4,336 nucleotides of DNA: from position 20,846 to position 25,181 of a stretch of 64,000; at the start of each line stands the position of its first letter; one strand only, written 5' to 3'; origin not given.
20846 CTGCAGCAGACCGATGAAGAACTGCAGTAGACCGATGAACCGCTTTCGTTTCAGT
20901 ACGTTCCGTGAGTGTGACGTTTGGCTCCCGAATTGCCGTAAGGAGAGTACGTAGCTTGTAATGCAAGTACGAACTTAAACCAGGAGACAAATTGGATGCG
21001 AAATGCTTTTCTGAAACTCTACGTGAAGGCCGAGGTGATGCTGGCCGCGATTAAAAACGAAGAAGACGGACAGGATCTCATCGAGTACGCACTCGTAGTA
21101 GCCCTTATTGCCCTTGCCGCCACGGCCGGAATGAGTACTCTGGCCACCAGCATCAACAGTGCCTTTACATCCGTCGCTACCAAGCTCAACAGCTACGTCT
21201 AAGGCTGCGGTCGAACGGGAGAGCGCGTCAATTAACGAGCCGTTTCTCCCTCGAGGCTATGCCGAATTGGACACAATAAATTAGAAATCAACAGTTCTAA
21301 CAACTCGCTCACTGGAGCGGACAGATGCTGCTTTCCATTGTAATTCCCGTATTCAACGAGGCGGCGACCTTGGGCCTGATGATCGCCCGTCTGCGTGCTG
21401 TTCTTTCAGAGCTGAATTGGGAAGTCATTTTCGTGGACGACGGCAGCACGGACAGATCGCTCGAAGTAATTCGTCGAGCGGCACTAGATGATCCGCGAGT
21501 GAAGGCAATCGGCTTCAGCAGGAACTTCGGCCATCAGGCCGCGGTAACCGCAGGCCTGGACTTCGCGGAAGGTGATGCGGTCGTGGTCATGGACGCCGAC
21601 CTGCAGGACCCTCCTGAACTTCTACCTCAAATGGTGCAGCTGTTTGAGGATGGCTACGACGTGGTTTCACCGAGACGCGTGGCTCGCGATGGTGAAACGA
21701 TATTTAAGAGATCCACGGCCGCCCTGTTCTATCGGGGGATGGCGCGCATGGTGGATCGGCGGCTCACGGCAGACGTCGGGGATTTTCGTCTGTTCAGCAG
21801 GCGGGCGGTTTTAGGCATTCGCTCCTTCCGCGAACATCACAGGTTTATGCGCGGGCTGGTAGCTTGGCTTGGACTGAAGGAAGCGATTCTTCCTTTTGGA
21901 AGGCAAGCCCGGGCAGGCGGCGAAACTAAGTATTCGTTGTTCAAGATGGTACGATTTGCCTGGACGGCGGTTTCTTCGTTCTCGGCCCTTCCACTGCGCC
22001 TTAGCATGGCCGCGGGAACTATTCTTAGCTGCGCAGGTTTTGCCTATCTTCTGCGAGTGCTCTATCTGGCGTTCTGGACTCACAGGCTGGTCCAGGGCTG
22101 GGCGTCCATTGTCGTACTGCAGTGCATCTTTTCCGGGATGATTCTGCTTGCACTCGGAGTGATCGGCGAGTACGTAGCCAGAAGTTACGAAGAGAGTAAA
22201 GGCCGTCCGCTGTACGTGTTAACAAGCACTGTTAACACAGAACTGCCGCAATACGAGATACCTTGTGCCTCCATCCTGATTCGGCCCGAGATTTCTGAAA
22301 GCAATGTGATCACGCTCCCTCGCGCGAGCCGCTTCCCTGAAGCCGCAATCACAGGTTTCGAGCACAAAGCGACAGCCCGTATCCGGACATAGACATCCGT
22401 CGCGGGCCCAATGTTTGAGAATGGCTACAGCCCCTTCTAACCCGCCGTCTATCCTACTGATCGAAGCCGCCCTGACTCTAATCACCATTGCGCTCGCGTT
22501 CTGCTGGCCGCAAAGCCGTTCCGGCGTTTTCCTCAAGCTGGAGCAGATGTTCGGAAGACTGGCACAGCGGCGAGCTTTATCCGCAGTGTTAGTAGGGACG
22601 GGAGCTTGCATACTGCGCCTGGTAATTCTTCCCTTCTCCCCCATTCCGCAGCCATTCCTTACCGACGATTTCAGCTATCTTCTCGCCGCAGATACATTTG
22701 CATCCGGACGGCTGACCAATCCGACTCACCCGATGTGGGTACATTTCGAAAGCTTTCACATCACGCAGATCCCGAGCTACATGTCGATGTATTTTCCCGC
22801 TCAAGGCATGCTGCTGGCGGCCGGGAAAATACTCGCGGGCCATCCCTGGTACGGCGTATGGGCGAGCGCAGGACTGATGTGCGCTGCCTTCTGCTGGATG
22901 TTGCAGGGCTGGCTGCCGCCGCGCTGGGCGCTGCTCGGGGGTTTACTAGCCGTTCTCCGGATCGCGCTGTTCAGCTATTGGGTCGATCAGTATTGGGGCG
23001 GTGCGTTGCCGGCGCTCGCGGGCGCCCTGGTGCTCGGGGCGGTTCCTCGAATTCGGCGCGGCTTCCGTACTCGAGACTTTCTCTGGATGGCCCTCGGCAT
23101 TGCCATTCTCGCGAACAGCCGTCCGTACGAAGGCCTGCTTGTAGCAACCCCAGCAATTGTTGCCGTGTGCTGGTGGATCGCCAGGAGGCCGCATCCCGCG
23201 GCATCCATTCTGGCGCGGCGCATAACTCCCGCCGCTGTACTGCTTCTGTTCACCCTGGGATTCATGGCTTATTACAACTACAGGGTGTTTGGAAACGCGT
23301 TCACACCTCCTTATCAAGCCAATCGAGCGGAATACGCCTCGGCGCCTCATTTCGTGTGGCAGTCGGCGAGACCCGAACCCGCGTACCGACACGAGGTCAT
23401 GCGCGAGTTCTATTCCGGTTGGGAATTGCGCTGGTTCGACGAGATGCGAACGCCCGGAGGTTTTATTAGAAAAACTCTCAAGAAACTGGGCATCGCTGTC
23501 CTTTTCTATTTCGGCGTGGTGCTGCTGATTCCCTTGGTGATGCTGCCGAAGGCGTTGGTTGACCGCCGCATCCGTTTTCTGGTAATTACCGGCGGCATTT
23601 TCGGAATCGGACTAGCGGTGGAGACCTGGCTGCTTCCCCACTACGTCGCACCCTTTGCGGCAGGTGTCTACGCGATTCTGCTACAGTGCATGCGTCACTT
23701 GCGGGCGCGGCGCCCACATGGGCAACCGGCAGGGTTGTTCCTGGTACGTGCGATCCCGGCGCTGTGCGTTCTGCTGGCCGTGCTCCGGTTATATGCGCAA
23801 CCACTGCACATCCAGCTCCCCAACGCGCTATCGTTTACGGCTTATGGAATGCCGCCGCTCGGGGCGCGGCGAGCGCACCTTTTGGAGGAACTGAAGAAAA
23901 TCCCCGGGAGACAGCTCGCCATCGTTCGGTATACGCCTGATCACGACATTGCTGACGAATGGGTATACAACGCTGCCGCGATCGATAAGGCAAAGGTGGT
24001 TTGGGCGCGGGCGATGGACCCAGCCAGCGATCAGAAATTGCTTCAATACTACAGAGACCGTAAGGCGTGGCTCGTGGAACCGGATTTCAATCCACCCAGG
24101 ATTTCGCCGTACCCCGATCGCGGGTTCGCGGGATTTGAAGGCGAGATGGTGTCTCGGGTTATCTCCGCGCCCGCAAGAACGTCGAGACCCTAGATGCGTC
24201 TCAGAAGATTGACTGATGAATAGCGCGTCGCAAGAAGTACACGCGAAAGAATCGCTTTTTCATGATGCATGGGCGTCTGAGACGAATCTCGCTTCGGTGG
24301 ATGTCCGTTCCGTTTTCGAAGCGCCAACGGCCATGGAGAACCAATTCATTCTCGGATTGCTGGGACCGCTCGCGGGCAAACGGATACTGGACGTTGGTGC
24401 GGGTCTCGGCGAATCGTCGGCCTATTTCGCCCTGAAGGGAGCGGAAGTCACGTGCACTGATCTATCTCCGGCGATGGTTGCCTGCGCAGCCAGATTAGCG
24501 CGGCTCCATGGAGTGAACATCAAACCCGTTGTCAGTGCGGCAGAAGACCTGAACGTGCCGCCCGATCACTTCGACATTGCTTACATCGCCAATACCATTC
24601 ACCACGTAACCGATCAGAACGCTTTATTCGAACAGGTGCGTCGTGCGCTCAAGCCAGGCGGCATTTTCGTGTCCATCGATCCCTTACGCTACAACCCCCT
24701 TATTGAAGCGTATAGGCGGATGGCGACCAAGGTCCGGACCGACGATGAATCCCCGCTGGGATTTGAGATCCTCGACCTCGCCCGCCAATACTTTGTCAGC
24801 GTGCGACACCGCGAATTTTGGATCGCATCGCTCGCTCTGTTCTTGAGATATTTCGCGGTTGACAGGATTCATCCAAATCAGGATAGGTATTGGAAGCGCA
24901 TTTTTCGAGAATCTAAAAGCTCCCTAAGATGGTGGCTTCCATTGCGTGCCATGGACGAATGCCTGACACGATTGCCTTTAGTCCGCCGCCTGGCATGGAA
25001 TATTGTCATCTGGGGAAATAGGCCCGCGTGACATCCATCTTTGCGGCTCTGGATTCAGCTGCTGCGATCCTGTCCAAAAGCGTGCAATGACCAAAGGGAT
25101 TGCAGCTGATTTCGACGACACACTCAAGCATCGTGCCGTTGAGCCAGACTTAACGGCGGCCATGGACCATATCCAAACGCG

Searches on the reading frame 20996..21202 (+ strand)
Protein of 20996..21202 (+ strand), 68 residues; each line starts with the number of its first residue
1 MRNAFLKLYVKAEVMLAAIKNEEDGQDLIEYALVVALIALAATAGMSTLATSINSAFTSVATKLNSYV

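Call 9: search_protein_families(library=pfam, proteins=[window:20996-21202:+])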
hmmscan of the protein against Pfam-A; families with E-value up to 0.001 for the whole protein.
window:20996-21202:+ (68 aa): 1 family
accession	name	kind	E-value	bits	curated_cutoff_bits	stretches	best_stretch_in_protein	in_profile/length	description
PF04964.19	Flp_Fap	-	3e-08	33.8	32.2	1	22-63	4-45/46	Flp/Fap pilin component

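Call 47: find_encoding_contigs(protein=window:20996-21202:+, flank=6000, max_places=8)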
Protein window:20996-21202:+ (68 aa): no gene with exactly this product is on record in the collection.

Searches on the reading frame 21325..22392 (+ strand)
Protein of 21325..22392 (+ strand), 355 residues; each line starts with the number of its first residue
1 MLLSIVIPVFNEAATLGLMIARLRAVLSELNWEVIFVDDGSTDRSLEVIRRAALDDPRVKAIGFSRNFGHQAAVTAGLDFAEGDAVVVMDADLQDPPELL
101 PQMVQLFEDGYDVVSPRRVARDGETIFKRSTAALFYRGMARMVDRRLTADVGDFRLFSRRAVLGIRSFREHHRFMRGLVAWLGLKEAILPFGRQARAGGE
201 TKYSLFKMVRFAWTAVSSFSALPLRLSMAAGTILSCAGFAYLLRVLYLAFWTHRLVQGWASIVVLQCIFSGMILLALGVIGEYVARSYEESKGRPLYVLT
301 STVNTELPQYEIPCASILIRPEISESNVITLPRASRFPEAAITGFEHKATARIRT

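Call 9: search_protein_families(library=pfam, proteins=[window:21325-22392:+])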
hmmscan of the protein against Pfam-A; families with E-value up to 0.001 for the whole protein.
window:21325-22392:+ (355 aa): 4 families
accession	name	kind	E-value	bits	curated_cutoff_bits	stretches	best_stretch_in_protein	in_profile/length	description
PF00535.33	Glycos_transf_2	-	1.3e-37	129.7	23.3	1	4-162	1-164/168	Glycosyl transferase family 2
PF13641.12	Glyco_tranf_2_3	-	4.4e-09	37.1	27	1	3-150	3-155/230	Glycosyltransferase like family 2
PF10111.15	Glyco_tranf_2_2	-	0.00022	21.2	27.3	1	4-104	1-103/276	Glycosyltransferase like family 2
PF13506.12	Glyco_transf_21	-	0.00057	19.8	21.7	1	75-161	23-113/174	Glycosyl transferase family 21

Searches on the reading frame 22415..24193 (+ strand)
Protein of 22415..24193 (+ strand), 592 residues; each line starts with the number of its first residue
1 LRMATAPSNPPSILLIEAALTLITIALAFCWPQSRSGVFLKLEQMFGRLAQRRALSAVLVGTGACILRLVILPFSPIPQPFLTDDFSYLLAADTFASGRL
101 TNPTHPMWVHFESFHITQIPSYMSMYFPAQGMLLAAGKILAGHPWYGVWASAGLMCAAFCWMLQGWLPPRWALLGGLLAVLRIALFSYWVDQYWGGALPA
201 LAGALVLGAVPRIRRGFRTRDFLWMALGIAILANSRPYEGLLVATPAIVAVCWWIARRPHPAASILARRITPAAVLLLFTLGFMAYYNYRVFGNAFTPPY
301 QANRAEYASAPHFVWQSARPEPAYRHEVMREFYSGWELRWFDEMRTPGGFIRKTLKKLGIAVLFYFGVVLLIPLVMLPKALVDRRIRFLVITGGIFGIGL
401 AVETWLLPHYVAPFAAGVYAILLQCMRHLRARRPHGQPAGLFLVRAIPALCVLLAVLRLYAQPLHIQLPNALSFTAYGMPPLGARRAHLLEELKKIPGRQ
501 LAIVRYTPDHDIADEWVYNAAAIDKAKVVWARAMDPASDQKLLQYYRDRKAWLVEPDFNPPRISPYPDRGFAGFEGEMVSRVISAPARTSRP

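Call 9: search_protein_families(library=pfam, proteins=[window:22415-24193:+])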
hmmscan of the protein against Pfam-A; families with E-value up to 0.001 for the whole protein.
window:22415-24193:+ (592 aa): 0 families

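Call 49: search_protein_families(library=pfam, proteins=[window:22415-24193:+], max_evalue=1)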
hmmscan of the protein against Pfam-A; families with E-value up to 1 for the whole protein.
window:22415-24193:+ (592 aa): 1 family
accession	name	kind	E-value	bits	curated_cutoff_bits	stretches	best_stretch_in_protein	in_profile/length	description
PF11992.13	TgpA_N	-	0.0013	18.3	30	1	240-457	18-176/333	TgpA N-terminal domain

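Call 50: search_protein_families(library=ncbifam, proteins=[window:22415-24193:+], max_evalue=0.1)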
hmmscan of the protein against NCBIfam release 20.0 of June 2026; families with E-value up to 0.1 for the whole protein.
window:22415-24193:+ (592 aa): 0 families

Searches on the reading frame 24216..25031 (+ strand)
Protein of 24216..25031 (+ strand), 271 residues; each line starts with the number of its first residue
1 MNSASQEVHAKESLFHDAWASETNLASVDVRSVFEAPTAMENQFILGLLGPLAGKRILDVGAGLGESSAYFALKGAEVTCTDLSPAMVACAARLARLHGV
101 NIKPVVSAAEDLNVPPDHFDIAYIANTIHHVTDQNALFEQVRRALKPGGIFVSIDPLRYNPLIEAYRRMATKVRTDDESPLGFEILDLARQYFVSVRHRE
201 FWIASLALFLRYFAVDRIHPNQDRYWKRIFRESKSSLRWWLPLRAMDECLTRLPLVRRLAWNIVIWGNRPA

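Call 9: search_protein_families(library=pfam, proteins=[window:24216-25031:+])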
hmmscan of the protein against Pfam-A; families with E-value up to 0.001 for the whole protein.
window:24216-25031:+ (271 aa): 8 families
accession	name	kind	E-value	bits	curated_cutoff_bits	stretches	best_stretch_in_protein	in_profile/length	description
PF08241.18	Methyltransf_11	-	9.8e-22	77.9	21.2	1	58-152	1-94/95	Methyltransferase domain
PF13649.12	Methyltransf_25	-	2.4e-21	76.6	27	1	57-149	1-97/97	Methyltransferase domain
PF08242.18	Methyltransf_12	-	2e-19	70.6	30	1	58-151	1-98/98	Methyltransferase domain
PF13847.12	Methyltransf_31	-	1.3e-15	57.8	27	1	54-166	4-122/145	Methyltransferase domain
PF13489.12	Methyltransf_23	-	1.9e-15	57.4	27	1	51-165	20-128/164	Methyltransferase domain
PF01209.24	Ubie_methyltran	-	6.6e-12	45.7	20.1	1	43-156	37-154/233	ubiE/COQ5 methyltransferase family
PF05175.20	MTS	-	1.7e-05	24.9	23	1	46-166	24-153/170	Methyltransferase small domain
PF06080.18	DUF938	-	0.00013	22.3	27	1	53-160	25-144/202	Protein of unknown function (DUF938)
